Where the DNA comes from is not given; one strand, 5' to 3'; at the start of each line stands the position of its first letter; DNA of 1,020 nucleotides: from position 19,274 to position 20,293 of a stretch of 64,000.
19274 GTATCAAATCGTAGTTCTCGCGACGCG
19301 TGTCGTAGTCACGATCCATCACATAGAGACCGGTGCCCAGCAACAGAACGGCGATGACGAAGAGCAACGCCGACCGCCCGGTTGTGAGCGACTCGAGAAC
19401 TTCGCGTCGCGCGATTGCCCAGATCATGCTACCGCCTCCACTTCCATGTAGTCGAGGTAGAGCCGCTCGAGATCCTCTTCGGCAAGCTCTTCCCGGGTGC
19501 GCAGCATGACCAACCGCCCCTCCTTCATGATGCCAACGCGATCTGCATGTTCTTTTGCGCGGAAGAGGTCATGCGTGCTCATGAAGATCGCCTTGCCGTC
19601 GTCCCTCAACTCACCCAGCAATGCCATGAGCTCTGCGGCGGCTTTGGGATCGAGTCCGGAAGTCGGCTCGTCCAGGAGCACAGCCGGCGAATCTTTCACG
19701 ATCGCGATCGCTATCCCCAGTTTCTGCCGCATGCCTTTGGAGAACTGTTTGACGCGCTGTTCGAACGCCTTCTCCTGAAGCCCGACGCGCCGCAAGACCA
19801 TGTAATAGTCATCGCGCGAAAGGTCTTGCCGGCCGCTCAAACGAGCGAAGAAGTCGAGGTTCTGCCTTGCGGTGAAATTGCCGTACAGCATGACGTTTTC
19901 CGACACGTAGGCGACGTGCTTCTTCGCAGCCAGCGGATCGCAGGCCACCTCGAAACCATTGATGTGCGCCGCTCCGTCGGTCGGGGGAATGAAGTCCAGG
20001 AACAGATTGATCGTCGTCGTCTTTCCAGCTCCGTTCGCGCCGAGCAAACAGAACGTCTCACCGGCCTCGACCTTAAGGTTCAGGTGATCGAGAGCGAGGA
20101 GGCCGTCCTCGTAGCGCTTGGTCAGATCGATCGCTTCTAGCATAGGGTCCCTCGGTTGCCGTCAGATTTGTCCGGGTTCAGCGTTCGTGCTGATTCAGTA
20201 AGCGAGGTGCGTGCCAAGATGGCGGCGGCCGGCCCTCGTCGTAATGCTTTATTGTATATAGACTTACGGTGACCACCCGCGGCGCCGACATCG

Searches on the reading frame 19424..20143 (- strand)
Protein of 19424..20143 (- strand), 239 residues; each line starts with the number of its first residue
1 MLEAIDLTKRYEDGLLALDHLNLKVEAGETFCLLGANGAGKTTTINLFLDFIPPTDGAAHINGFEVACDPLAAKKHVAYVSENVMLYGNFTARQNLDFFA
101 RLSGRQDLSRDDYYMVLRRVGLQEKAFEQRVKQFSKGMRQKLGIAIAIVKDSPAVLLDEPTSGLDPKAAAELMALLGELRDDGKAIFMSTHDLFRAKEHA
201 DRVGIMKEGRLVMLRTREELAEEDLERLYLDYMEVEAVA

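Call 13: search_protein_families(library=pfam, proteins=[window:19424-20143:-], max_evalue=0.001)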
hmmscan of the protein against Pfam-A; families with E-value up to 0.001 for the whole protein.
window:19424-20143:- (239 aa): 2 families
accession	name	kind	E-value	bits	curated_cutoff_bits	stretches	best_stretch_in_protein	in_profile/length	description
PF00005.33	ABC_tran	-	1.4e-26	94.2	25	1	18-162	1-137/137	ABC transporter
PF13304.12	AAA_21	-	3.6e-15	57.2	27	1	100-193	187-300/304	AAA domain, putative AbiEii toxin, Type IV TA system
